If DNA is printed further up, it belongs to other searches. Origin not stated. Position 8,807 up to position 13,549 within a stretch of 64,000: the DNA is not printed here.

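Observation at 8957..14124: ElbD-like four-domain enzyme (FAR - acyl-AMP ligase - ACP - PlsC) with downstream HAD-IB hydrolase: candidate ether/alkyl-lipid or fatty-alcohol lipid pathway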

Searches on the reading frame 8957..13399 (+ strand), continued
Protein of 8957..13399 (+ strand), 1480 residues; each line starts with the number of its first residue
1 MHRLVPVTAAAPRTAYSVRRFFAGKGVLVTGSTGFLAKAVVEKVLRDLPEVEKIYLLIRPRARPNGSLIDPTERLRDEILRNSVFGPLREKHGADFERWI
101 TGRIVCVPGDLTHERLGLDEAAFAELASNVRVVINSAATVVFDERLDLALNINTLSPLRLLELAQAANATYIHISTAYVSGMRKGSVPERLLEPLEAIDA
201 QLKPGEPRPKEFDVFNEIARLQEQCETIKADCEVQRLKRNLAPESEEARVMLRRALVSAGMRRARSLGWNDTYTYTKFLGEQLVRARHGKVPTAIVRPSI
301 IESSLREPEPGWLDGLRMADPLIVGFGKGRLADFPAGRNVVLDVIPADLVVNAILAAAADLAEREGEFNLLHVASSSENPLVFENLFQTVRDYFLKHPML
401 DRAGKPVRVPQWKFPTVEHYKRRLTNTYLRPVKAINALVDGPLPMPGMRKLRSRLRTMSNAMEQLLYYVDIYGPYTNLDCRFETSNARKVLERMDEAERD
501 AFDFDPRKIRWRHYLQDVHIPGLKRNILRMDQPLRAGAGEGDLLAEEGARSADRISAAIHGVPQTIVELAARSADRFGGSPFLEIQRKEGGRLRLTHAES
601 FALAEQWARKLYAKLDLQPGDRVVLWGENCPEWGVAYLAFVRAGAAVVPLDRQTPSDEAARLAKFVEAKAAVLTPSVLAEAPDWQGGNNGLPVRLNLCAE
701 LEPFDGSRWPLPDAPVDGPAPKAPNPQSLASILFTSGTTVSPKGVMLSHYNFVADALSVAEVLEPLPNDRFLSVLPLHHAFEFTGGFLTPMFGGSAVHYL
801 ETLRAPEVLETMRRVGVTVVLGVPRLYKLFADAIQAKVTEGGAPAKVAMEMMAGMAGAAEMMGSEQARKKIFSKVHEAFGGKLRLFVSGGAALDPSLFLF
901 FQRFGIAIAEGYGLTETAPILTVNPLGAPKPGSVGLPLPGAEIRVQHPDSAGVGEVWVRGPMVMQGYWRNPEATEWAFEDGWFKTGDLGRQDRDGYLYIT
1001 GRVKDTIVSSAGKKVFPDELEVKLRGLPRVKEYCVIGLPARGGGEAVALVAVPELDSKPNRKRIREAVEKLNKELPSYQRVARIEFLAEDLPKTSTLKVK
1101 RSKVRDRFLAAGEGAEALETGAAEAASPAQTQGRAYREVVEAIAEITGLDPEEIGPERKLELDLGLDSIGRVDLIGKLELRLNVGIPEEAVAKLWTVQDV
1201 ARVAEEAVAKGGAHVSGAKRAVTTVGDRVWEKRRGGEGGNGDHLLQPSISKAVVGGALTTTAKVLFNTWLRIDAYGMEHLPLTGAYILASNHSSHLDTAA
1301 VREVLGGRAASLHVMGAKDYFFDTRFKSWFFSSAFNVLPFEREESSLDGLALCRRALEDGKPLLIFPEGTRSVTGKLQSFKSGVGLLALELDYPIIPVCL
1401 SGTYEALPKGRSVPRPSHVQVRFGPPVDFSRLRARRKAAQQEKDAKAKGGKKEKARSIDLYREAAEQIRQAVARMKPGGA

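Call 29: find_encoding_contigs(protein=P0106, flank=10000, max_places=1)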
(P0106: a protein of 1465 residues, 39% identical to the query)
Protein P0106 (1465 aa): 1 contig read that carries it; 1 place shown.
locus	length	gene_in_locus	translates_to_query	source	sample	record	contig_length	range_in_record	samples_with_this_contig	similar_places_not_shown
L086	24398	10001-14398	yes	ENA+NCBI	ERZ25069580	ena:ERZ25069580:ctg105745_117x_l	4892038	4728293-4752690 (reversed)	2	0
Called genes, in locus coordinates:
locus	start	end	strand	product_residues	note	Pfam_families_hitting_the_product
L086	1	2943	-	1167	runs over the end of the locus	PF13424:TPR_12 (faint), PF00515:TPR_1 (faint), PF07719:TPR_2 (faint), PF13181:TPR_8 (faint), PF13428:TPR_14 (faint), PF13431:TPR_17 (faint), PF13517:FG-GAP_3, PF07593:UnbV_ASPIC (weak), +4 more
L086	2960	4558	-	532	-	PF09861:Lar_N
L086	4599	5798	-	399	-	PF08240:ADH_N, PF16912:Glu_dehyd_C, PF00107:ADH_zinc_N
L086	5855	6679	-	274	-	PF08450:SGL, PF24684:Vgb_lyase (weak)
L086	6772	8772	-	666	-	PF13623:SurA_N_2, PF13624:SurA_N_3, PF13145:Rotamase_2, PF13616:Rotamase_3, PF00639:Rotamase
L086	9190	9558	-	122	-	PF02152:FolB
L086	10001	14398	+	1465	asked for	PF07993:NAD_binding_4, PF03015:Sterile, PF00501:AMP-binding, PF13193:AMP-binding_C, PF00550:PP-binding, PF01553:Acyltransferase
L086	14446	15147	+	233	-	PF00702:Hydrolase (weak), PF12710:HAD, PF08282:Hydrolase_3 (weak)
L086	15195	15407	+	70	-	-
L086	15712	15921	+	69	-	-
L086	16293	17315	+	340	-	-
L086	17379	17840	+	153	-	PF03364:Polyketide_cyc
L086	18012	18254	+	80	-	PF04014:MazE_antitoxin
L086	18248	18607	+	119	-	PF02452:PemK_toxin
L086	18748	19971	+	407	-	PF04326:SLFN_AlbA_2, PF13749:HATPase_c_4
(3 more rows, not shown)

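Call 30: find_encoding_contigs(protein=P0068, flank=10000, max_places=1)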
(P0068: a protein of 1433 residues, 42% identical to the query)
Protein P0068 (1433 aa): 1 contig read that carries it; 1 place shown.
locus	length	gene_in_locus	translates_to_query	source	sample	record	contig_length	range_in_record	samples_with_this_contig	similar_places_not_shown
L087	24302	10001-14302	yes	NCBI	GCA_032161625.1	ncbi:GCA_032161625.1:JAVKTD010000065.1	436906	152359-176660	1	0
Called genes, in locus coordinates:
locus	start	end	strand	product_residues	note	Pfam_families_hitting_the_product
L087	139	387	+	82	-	-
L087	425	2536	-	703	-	PF02092:tRNA_synt_2f, PF05746:DALR_1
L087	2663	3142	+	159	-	PF00111:Fer2 (weak), PF01799:Fer2_2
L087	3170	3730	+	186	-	PF05685:Uma2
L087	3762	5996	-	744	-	PF00072:Response_reg, PF00989:PAS, PF13188:PAS_8 (faint), PF08448:PAS_4 (faint), PF13426:PAS_9 (weak), PF00512:HisKA, PF02518:HATPase_c, PF00072:Response_reg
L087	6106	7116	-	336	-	PF13426:PAS_9 (faint), PF00512:HisKA, PF02518:HATPase_c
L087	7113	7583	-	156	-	PF00989:PAS, PF13426:PAS_9 (weak), PF08447:PAS_3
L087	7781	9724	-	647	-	PF01476:LysM, PF07833:Cu_amine_oxidN1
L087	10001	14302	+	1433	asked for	PF01370:Epimerase (faint), PF07993:NAD_binding_4, PF03015:Sterile, PF00501:AMP-binding, PF13193:AMP-binding_C (weak), PF00550:PP-binding, PF01553:Acyltransferase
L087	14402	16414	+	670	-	-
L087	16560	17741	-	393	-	PF00155:Aminotran_1_2, PF01041:DegT_DnrJ_EryC1 (weak)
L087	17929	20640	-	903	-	PF02638:GHL10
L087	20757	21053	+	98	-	PF04316:FlgM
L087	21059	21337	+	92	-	-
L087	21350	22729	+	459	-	PF22638:FlgK_D1, PF06429:Flg_bbr_C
